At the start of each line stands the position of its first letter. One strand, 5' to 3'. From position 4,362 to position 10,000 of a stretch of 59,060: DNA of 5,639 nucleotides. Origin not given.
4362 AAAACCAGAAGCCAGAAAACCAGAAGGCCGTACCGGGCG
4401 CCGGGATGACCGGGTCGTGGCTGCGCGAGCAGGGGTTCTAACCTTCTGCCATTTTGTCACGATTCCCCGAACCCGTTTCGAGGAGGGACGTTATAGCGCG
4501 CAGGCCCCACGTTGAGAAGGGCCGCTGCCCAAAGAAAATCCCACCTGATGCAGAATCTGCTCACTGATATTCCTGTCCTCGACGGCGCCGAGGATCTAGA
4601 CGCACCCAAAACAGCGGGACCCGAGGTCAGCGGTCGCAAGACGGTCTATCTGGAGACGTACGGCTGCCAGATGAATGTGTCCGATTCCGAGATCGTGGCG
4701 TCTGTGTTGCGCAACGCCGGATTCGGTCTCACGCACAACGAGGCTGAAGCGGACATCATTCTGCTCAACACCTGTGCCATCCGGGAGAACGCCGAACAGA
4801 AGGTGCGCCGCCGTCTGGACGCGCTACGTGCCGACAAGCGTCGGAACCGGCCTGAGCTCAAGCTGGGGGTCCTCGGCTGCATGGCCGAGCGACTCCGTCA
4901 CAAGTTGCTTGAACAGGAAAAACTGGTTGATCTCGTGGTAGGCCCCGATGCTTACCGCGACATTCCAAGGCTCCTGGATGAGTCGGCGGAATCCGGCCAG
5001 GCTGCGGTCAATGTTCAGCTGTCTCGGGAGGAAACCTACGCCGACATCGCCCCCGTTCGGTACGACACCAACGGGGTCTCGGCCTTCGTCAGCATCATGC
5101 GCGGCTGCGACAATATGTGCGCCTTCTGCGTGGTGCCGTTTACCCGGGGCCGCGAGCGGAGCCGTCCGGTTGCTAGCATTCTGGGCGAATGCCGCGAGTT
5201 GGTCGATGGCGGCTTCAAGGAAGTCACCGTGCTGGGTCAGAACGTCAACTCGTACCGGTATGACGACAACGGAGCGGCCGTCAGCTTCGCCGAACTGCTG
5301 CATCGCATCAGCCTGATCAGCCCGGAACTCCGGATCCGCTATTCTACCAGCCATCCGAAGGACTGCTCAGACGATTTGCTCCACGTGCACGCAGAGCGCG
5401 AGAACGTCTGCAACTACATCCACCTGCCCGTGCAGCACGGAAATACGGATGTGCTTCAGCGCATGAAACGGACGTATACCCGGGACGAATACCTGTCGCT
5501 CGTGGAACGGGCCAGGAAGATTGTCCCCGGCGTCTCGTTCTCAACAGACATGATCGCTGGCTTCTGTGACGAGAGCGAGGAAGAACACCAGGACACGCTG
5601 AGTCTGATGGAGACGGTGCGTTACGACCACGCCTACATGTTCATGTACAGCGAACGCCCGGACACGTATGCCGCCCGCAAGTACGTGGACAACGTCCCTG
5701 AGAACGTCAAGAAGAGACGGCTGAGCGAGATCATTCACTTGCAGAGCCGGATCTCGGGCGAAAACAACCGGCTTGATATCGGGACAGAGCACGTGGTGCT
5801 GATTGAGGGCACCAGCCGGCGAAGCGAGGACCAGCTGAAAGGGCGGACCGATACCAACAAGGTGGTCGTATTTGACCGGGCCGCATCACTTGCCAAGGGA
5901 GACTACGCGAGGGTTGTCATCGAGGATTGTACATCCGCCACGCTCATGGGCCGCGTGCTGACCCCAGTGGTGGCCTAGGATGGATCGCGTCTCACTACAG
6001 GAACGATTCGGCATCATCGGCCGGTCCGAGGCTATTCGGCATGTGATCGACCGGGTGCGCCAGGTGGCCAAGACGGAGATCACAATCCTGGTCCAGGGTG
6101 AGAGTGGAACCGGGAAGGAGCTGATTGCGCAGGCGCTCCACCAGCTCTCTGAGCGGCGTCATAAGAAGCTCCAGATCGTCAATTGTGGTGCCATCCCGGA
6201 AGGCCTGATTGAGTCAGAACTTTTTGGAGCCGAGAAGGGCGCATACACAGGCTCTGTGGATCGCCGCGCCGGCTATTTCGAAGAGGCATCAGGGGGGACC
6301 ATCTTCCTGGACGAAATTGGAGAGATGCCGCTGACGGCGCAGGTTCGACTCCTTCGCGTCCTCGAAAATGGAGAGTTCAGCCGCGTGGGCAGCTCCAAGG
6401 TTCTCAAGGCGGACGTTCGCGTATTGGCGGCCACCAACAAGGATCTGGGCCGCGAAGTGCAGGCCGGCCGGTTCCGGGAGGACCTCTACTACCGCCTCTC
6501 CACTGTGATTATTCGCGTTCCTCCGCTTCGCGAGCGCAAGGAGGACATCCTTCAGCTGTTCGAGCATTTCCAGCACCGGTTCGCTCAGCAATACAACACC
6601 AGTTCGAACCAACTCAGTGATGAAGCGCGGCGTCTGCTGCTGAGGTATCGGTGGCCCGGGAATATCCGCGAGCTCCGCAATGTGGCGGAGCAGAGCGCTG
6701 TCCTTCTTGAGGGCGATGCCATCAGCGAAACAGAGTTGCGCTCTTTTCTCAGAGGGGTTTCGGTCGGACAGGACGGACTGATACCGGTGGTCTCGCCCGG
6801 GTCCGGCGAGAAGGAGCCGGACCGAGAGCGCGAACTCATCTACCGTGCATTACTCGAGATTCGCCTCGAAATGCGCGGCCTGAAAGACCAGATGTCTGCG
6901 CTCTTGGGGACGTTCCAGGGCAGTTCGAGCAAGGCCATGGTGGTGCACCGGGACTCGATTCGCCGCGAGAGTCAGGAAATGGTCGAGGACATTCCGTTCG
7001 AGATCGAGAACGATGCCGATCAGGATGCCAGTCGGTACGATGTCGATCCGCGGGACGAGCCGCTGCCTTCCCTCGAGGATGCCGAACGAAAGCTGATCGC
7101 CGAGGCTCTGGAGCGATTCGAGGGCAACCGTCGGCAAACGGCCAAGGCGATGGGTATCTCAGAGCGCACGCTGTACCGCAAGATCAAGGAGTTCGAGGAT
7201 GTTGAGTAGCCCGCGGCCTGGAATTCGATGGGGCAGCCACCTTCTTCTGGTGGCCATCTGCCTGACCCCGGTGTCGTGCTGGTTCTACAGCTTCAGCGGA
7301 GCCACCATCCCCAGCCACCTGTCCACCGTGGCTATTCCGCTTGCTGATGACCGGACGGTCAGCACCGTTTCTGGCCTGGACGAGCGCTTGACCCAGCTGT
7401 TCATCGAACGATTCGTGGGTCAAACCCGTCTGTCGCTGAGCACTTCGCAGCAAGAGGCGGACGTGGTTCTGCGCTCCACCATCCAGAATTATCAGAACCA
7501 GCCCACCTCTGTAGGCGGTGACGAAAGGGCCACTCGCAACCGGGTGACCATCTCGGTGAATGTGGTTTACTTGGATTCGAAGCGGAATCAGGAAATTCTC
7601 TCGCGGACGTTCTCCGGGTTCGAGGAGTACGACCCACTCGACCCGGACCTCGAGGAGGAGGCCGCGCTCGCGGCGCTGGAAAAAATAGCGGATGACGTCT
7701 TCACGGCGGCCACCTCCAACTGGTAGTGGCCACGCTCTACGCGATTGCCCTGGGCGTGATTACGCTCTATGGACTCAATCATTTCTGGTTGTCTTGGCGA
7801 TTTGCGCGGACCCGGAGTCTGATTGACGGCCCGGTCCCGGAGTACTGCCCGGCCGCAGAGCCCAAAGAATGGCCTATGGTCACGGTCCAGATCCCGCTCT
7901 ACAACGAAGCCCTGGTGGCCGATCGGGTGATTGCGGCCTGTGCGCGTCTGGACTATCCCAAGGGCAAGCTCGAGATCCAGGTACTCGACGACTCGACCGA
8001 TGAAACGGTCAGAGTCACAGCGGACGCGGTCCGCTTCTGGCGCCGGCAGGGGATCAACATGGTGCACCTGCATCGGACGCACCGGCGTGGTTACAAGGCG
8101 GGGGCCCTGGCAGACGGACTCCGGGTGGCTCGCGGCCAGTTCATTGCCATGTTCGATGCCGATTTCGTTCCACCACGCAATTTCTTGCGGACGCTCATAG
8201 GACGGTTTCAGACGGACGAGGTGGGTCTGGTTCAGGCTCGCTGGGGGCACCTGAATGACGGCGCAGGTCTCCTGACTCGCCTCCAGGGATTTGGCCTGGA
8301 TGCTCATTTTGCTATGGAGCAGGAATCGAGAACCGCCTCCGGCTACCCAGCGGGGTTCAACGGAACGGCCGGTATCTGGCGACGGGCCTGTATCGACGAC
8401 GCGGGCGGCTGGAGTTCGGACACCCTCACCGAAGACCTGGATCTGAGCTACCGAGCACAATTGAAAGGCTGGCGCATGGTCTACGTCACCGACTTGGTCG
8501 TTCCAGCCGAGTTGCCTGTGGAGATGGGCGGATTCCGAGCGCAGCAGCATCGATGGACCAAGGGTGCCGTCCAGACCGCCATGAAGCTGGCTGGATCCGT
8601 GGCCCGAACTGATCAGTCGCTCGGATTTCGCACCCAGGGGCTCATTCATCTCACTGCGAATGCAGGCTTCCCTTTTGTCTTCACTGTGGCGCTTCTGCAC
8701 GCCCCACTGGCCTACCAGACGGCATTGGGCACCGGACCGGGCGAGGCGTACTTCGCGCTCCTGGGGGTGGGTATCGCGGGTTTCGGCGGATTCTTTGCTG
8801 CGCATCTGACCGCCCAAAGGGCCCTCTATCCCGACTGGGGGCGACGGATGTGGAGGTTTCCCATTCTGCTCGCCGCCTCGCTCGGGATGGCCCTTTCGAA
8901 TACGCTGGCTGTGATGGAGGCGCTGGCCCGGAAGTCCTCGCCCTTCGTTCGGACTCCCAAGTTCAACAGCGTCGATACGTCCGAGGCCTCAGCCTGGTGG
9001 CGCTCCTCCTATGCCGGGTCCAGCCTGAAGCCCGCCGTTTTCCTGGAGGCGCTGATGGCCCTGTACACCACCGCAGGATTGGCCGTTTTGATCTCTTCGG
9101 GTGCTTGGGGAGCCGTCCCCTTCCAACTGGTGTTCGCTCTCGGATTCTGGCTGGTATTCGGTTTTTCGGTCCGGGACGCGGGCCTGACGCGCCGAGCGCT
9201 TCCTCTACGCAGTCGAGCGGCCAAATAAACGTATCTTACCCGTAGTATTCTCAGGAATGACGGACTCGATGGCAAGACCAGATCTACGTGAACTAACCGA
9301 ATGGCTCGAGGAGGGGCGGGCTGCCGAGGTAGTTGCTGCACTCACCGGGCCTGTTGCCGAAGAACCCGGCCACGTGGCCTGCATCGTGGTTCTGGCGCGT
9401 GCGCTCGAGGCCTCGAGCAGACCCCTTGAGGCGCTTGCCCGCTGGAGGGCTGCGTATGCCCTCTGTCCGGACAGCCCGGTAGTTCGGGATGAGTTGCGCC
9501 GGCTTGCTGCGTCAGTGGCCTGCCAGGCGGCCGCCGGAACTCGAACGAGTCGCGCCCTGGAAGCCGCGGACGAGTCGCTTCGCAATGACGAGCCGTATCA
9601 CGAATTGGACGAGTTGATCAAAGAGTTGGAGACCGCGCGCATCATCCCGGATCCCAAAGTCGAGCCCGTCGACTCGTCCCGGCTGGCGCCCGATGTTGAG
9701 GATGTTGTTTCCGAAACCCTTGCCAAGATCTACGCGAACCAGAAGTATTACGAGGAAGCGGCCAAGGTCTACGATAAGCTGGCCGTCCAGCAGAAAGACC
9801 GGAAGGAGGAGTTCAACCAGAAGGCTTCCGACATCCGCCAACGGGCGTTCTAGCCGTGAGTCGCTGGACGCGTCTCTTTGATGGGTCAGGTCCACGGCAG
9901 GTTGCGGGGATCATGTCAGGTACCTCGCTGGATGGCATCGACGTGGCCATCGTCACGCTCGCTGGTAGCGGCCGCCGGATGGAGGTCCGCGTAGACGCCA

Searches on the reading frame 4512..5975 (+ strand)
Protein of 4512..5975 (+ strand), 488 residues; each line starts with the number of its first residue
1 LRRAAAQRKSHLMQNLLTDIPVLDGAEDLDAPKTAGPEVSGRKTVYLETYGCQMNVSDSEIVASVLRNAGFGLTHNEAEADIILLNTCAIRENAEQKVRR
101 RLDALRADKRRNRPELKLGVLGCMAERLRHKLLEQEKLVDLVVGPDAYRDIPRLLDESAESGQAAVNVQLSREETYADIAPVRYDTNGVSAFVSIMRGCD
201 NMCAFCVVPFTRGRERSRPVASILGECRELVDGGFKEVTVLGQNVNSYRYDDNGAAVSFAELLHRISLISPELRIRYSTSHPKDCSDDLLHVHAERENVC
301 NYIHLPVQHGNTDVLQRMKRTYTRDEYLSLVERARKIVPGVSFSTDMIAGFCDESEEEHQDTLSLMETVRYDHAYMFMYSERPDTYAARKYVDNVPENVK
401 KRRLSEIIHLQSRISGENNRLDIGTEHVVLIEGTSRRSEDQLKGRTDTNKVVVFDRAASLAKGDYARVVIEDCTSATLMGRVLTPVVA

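Call 87: search_protein_families(library=pfam, proteins=[window:4512-5975:+], max_evalue=0.0001)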
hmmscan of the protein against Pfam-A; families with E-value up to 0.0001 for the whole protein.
window:4512-5975:+ (488 aa): 3 families
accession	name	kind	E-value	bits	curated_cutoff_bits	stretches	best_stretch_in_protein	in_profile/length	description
PF00919.26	UPF0004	-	3.1e-31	107.7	27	1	45-144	2-98/98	Uncharacterized protein family UPF0004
PF04055.27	Radical_SAM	-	3.7e-24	86.2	29.5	1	193-365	1-165/166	Radical SAM superfamily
PF01938.26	TRAM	-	2e-08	34.4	21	1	423-483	4-61/61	TRAM domain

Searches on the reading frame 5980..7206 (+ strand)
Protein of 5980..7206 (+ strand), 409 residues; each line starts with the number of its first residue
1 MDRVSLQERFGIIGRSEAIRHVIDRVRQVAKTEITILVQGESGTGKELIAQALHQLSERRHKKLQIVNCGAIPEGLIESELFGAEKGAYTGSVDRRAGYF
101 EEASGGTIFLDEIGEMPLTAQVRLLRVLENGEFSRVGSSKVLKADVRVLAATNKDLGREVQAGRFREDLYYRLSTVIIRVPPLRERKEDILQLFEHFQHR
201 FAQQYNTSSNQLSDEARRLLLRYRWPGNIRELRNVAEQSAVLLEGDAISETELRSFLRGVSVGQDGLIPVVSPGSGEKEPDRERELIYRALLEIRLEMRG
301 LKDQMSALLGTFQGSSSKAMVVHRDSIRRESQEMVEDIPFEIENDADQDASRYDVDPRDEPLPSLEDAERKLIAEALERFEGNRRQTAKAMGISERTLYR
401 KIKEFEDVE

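Call 87: search_protein_families(library=pfam, proteins=[window:5980-7206:+], max_evalue=0.0001)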
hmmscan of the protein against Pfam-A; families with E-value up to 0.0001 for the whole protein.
window:5980-7206:+ (409 aa): 8 families
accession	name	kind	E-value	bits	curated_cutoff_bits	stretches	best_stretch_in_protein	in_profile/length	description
PF00158.32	Sigma54_activat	-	3.9e-69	232.1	20.2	1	12-178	1-167/168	Sigma-54 interaction domain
PF25601.1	AAA_lid_14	-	1e-23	83.4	27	1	184-258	1-75/87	AAA+ ATPase lid domain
PF14532.12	Sigma54_activ_2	-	1.7e-22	80.6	25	1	13-183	1-138/138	Sigma-54 interaction domain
PF02954.25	HTH_8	-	9.4e-14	51.3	22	1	364-405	1-42/42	Bacterial regulatory protein, Fis family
PF07728.20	AAA_5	-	5.2e-08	33.4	22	1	36-155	2-124/139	AAA domain (dynein-related subfamily)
PF18024.7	HTH_50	-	5.4e-06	26.4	27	1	365-405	8-47/50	Helix-turn-helix domain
PF07724.20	AAA_2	-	6.4e-06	26.7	27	1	32-152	2-123/166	AAA domain (Cdc48 subfamily)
PF00493.29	MCM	-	1.3e-05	24.9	23.3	1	30-158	54-177/224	MCM P-loop domain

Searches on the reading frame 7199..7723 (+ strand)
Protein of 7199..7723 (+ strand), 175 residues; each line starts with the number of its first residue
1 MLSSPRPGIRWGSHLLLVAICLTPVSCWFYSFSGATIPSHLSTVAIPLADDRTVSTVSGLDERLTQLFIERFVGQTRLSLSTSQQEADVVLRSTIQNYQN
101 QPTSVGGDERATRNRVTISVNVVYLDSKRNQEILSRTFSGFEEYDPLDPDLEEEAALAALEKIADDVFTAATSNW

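Call 87: search_protein_families(library=pfam, proteins=[window:7199-7723:+], max_evalue=0.0001)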
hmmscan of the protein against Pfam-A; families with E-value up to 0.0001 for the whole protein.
window:7199-7723:+ (175 aa): 1 family
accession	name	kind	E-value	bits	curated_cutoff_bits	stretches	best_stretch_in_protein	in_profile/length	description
PF04390.17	LptE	-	7.4e-12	46.4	23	1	42-169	2-116/118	Lipopolysaccharide-assembly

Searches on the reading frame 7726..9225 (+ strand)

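Call 87: search_protein_families(library=pfam, proteins=[window:7726-9225:+], max_evalue=0.0001)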
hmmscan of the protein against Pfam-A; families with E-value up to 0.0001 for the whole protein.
window:7726-9225:+ (500 aa): 4 families
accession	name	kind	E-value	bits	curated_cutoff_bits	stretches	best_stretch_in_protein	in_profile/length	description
PF13641.12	Glyco_tranf_2_3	-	2.3e-24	87.1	27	1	50-280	1-230/230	Glycosyltransferase like family 2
PF13632.12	Glyco_trans_2_3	-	3.3e-23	83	27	1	140-347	2-190/198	Glycosyl transferase family group 2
PF00535.33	Glycos_transf_2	-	5.3e-18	66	23.3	1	54-189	2-131/168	Glycosyl transferase family 2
PF13506.12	Glyco_transf_21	-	3.9e-11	43.2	21.7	1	121-278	15-173/174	Glycosyl transferase family 21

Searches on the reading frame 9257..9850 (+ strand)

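Call 87: search_protein_families(library=pfam, proteins=[window:9257-9850:+], max_evalue=0.0001)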
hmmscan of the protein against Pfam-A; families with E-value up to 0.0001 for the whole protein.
window:9257-9850:+ (198 aa): 1 family
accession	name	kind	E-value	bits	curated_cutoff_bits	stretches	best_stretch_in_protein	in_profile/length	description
PF13428.12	TPR_14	-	8.2e-06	26.5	23.5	0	43-77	4-38/44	Tetratricopeptide repeat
